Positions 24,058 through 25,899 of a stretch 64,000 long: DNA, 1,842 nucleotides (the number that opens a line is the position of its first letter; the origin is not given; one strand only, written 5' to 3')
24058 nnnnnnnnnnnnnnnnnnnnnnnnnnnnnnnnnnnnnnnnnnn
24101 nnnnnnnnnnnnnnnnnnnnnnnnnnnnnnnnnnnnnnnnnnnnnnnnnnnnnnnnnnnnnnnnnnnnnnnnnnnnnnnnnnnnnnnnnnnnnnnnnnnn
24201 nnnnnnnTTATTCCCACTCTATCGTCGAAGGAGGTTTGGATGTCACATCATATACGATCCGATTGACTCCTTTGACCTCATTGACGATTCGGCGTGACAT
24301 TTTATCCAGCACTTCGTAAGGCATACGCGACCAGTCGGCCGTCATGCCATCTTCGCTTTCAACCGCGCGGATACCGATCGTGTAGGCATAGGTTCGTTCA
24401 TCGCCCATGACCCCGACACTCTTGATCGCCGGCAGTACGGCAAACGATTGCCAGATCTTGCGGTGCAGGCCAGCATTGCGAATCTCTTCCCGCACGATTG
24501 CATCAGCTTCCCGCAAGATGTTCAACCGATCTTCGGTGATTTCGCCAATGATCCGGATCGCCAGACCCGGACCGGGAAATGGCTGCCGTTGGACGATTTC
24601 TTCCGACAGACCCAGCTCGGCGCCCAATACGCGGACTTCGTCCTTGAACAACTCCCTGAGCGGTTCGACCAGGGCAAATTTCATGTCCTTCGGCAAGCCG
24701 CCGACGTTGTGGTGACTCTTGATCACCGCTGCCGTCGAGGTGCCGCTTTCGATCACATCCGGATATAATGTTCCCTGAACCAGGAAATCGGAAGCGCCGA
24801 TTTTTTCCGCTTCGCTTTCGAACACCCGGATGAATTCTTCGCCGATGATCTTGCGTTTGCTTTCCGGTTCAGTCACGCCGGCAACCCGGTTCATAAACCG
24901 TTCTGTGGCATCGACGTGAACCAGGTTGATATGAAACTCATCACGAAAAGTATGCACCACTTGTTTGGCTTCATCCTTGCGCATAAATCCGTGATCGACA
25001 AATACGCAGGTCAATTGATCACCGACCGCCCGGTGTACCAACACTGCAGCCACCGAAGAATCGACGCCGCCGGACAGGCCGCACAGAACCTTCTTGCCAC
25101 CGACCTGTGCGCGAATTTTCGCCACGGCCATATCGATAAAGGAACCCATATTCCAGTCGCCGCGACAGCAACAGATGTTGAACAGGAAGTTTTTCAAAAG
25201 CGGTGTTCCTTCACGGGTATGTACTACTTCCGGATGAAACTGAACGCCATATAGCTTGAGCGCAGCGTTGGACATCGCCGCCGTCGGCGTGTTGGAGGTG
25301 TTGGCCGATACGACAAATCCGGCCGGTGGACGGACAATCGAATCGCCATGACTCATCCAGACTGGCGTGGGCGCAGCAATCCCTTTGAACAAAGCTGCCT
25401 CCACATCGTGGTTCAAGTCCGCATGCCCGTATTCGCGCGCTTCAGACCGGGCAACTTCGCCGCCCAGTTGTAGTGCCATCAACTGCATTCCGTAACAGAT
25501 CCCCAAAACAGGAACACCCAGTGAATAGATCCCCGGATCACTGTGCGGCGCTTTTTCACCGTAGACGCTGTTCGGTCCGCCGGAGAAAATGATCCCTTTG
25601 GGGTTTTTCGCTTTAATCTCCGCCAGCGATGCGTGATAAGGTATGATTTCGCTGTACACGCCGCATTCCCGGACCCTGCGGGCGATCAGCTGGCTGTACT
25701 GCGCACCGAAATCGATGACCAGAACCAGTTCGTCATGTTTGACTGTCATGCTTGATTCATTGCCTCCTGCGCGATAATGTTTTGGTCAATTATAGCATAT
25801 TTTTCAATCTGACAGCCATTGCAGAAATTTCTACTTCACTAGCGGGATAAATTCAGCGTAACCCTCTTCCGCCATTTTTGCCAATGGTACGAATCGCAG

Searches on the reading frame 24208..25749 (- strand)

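Call 31: search_protein_families(library=ncbifam, proteins=[window:24208-25749:-], max_evalue=1e-10)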
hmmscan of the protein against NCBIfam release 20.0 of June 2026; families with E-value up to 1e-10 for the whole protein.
window:24208-25749:- (513 aa): 19 families
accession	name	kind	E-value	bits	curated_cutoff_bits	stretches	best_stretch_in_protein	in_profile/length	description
NF000848.1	PRK00074.1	equivalog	4.8e-248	823.9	400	1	9-513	1-512/512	glutamine-hydrolyzing GMP synthase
TIGR00884.1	guaA_Cterm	equivalog_domain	6.1e-154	511.9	338.75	1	204-513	2-310/310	glutamine-hydrolyzing GMP synthase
TIGR00888.1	guaA_Nterm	equivalog_domain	7.7e-76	253.7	172.15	1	9-195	1-187/188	glutamine-hydrolyzing GMP synthase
NF001975.0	PRK00758.1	equivalog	4e-49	166.7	198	1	9-193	4-182/185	GMP synthase subunit A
NF006562.0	PRK09065.1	equivalog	6.7e-19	68.4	205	1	75-176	87-191/242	glutamine amidotransferase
NF011201.0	PRK14607.1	equivalog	2.7e-18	66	670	1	40-190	35-187/534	bifunctional anthranilate synthase component II/anthranilate phosphoribosyltransferase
NF009475.0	PRK12838.1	equivalog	1.4e-17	63.7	221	1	4-176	167-336/359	carbamoyl phosphate synthase small subunit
TIGR01368.1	CPSaseIIsmall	equivalog_domain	3.9e-16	59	307.35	1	7-176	176-342/361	glutamine-hydrolyzing carbamoyl-phosphate synthase small subunit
NF005799.0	PRK07649.1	equivalog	4.7e-16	58.9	327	1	41-189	35-185/195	aminodeoxychorismate/anthranilate synthase component II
NF005946.0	PRK08007.1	equivalog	6e-16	58.5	332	1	41-189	35-185/187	aminodeoxychorismate synthase component 2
NF041322.1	Anth_synII_Halo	equivalog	3.6e-15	56.1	320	1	34-190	26-188/190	anthranilate synthase component II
TIGR00566.1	trpG_papA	subfamily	1.3e-14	54.4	121.05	1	53-189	48-190/192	glutamine amidotransferase of anthranilate synthase or aminodeoxychorismate synthase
NF010081.0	PRK13566.1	equivalog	3.9e-14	51.8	645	1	4-182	526-710/729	anthranilate synthase component I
NF005849.0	PRK07765.1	equivalog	2e-13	50.1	308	1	47-201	44-200/219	aminodeoxychorismate/anthranilate synthase component II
NF006462.0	PRK08857.1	equivalog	1.5e-12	47.5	345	1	28-189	21-190/193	aminodeoxychorismate/anthranilate synthase component II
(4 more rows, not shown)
